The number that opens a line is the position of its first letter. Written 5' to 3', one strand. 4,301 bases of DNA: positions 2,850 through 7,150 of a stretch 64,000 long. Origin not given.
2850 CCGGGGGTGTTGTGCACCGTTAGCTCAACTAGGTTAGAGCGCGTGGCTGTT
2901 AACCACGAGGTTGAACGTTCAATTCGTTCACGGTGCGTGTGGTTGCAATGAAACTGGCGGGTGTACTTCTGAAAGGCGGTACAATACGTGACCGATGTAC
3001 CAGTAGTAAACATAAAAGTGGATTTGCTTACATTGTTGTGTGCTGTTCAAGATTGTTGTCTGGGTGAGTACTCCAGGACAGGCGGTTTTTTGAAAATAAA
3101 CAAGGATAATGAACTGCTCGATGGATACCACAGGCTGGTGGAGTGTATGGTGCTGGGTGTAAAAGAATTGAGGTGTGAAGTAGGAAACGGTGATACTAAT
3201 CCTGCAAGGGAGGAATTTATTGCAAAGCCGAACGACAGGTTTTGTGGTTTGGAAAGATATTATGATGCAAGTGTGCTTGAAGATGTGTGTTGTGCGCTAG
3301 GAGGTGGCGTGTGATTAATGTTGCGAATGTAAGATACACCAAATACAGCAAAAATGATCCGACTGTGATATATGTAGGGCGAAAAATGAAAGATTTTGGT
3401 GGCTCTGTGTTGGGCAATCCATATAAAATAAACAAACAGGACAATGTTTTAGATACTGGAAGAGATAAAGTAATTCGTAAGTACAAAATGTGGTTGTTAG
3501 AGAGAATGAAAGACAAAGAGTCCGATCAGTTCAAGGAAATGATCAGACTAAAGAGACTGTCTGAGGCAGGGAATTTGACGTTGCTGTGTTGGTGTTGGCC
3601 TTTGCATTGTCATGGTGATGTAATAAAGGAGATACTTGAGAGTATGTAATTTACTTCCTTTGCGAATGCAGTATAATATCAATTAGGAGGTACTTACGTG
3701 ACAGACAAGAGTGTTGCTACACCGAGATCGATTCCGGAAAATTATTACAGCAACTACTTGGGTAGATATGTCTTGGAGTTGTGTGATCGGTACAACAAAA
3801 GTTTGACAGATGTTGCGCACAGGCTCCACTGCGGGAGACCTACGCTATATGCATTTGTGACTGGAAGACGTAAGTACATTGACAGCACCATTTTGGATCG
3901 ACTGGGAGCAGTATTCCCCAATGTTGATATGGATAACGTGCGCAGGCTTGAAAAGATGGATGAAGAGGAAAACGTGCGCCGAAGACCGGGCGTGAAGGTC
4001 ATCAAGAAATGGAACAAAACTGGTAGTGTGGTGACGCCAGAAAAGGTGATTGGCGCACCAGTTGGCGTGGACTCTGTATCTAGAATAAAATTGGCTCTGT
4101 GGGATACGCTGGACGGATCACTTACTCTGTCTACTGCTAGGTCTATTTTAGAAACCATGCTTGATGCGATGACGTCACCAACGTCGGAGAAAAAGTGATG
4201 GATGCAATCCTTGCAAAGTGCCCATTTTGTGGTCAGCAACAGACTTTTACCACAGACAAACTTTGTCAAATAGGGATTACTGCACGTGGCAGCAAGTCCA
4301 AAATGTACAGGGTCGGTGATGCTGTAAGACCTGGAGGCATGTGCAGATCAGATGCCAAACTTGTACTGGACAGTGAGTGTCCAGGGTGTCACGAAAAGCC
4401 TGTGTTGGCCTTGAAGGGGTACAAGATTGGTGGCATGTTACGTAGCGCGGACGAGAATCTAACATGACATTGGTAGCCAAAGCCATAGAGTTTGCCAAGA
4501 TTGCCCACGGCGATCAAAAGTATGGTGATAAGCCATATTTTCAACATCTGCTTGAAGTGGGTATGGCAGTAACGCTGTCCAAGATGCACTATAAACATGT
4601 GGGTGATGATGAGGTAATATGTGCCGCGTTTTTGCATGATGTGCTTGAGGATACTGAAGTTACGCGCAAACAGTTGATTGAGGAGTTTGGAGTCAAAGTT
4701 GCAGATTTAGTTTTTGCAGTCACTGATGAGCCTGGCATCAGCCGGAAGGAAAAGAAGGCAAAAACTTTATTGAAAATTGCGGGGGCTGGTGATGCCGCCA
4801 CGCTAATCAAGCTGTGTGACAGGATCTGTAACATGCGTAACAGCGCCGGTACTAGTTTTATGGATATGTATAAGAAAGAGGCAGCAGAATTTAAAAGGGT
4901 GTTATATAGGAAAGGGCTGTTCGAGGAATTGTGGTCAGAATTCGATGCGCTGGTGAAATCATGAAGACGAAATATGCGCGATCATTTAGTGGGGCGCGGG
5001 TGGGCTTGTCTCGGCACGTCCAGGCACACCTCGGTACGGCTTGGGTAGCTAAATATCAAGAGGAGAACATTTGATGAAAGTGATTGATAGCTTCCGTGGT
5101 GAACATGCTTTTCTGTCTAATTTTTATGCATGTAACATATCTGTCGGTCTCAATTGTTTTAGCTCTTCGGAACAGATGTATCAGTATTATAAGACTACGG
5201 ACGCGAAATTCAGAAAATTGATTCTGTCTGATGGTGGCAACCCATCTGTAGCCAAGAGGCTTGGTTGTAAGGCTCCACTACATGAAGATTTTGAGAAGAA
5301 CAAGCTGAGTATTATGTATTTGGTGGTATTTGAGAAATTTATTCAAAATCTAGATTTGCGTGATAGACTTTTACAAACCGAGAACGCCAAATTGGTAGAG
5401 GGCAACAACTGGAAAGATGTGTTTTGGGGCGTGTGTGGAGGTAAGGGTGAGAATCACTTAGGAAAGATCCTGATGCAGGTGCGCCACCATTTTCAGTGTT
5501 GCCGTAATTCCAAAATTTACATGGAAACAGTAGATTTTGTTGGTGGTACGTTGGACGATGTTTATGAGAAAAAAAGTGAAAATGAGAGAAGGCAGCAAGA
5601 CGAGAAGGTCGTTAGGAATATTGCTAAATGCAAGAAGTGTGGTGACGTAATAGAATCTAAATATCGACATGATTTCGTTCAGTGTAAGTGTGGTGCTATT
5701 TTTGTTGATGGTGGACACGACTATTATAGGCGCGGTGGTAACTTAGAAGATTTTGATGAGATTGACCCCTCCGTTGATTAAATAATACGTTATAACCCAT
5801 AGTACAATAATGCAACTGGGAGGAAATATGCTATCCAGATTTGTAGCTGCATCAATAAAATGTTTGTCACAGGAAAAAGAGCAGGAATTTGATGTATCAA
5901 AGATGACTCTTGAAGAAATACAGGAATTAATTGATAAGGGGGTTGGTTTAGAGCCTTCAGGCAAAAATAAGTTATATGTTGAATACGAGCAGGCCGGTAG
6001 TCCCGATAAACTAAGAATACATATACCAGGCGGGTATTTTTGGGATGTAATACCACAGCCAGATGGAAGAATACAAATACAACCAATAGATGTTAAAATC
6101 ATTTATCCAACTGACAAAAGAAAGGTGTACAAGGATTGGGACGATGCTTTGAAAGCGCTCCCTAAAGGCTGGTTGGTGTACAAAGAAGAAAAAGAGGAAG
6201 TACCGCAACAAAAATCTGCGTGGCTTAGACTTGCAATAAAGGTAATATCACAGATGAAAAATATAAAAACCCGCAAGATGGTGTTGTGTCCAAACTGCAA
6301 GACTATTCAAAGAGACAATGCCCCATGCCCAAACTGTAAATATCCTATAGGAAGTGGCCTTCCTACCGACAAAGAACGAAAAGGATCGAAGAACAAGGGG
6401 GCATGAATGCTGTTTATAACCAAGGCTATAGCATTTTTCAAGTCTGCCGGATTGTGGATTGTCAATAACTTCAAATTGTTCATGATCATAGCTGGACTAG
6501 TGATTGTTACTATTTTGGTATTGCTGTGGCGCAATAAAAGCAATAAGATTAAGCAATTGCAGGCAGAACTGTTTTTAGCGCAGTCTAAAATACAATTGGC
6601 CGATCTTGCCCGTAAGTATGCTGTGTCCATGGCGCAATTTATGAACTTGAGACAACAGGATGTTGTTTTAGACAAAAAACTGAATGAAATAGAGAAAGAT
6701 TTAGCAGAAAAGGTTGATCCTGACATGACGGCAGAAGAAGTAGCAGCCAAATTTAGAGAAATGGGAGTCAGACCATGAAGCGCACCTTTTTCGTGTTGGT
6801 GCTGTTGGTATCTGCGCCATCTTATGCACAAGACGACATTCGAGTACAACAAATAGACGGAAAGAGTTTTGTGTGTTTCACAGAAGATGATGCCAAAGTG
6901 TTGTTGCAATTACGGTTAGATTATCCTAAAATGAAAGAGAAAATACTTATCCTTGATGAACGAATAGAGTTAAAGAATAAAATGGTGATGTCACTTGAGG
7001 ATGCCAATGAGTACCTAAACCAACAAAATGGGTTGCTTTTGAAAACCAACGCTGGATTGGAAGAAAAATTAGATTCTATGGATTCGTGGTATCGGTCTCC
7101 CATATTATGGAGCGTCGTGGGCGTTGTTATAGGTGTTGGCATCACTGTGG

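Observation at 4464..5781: Alarmone hydrolase, a coupled micro-ORF, and a NADAR-zinc-ribbon fusion in one tight operon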

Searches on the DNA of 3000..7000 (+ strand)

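Call 5: search_dna_similar(query=window:3000-7000:+, collection=phages, mode=near, max_rows=30)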
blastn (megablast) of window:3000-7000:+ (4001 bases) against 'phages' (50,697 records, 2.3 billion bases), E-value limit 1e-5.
No match.

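Call 38: search_rna_families(source=window, start=4000, end=6500, threshold=evalue, max_evalue=1)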
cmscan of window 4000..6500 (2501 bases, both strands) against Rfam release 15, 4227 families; matches with E-value up to 1: 0.
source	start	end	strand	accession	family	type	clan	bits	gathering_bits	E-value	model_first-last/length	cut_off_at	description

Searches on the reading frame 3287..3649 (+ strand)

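Call 3: search_protein_families(library=pfam, proteins=[window:3287-3649:+], max_evalue=0.1)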
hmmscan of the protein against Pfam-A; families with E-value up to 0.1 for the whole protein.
window:3287-3649:+ (120 aa): 2 families
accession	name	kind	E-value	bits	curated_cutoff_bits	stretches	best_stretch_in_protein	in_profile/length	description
PF14216.11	DUF4326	-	4.1e-17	63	25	1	20-115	5-82/82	Domain of unknown function (DUF4326)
PF22751.1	DUF488-N3a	-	0.00022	21.9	27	1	65-119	62-116/118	Active DUF488-N3 subclade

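Call 4: search_protein_families(library=phrogs, proteins=[window:3287-3649:+], max_evalue=0.01)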
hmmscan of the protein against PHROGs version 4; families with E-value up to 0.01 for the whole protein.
window:3287-3649:+ (120 aa): 4 families
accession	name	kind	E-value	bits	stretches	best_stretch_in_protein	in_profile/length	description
phrog_464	-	unknown function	7.7e-22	79.3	1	9-118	191-286/322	unknown function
phrog_30585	-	DNA, RNA and nucleotide metabolism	8.9e-10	38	1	20-115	397-489/852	DNA repair protein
phrog_24867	-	DNA, RNA and nucleotide metabolism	3e-09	37.9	1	22-117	84-167/187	ribonucleotide reductase NrdA-like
phrog_2450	-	unknown function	0.0023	18.5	1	61-119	96-152/346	-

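Call 6: search_protein_families(library=ncbifam, proteins=[window:3287-3649:+], max_evalue=0.01)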
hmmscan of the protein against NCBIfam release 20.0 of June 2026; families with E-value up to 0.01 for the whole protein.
window:3287-3649:+ (120 aa): 0 families

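Call 77: search_protein_families(library=padloc, proteins=[window:3287-3649:+], max_evalue=0.01)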
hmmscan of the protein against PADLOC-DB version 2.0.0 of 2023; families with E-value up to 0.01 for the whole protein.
window:3287-3649:+ (120 aa): 0 families

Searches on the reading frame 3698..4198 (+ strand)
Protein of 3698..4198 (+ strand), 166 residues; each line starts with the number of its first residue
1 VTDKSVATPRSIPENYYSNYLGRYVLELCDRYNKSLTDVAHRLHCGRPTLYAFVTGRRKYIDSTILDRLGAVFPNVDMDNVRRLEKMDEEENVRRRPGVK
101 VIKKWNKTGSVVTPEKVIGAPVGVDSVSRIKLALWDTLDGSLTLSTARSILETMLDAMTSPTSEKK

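Call 3: search_protein_families(library=pfam, proteins=[window:3698-4198:+], max_evalue=0.1)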
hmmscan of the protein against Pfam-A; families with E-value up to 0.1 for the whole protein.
window:3698-4198:+ (166 aa): 3 families
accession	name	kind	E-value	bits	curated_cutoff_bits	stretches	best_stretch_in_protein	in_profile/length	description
PF13560.12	HTH_31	-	0.0028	18.3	27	1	21-62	2-43/64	Helix-turn-helix domain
PF13443.12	HTH_26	-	0.03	15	22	1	27-69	4-46/63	Cro/C1-type HTH DNA-binding domain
PF25247.1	LbH_GLGC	-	0.074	13.4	27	0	53-104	74-126/135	GLGC left-handed parallel beta-helix domain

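Call 4: search_protein_families(library=phrogs, proteins=[window:3698-4198:+], max_evalue=0.01)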
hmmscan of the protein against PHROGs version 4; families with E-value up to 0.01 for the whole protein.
window:3698-4198:+ (166 aa): 1 family
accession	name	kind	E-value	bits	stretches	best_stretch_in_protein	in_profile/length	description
phrog_8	-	transcription regulation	0.0067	16.9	1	27-76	83-130/346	transcriptional regulator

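Call 77: search_protein_families(library=padloc, proteins=[window:3698-4198:+], max_evalue=0.01)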
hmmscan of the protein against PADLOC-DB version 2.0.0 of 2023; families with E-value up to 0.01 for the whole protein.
window:3698-4198:+ (166 aa): 0 families

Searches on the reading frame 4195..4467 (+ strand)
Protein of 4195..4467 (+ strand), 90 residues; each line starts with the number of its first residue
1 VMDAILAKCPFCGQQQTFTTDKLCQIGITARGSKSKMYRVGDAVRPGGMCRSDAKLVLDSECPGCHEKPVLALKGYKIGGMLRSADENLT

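Call 3: search_protein_families(library=pfam, proteins=[window:4195-4467:+], max_evalue=0.1)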
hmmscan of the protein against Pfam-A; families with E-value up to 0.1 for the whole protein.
window:4195-4467:+ (90 aa): 6 families
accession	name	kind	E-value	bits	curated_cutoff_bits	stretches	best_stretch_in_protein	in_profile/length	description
PF25208.1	DUF7838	-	0.0033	17.8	28.5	0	5-20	5-20/55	Domain of unknown function (DUF7838)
PF14354.12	Lar_restr_allev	-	0.0053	17.4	28.6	1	6-23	3-20/58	Restriction alleviation protein Lar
PF09723.15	Zn_ribbon_8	-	0.039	14.4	34.4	0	2-16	22-36/41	Zinc ribbon domain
PF24859.1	FdhE_central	-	0.055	14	27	0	62-72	2-12/39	FdhE, central domain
PF14690.11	Zn_ribbon_ISL3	-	0.074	13.9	25.5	0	7-17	3-12/47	zinc-finger of transposase IS204/IS1001/IS1096/IS1165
PF12760.12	Zn_ribbon_IS1595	-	0.092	13.2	25.4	0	8-19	20-31/46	Transposase zinc-ribbon domain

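Call 4: search_protein_families(library=phrogs, proteins=[window:4195-4467:+], max_evalue=0.01)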
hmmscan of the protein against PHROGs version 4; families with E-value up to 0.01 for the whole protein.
window:4195-4467:+ (90 aa): 0 families

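Call 77: search_protein_families(library=padloc, proteins=[window:4195-4467:+], max_evalue=0.01)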
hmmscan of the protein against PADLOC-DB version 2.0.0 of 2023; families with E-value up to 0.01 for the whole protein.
window:4195-4467:+ (90 aa): 0 families
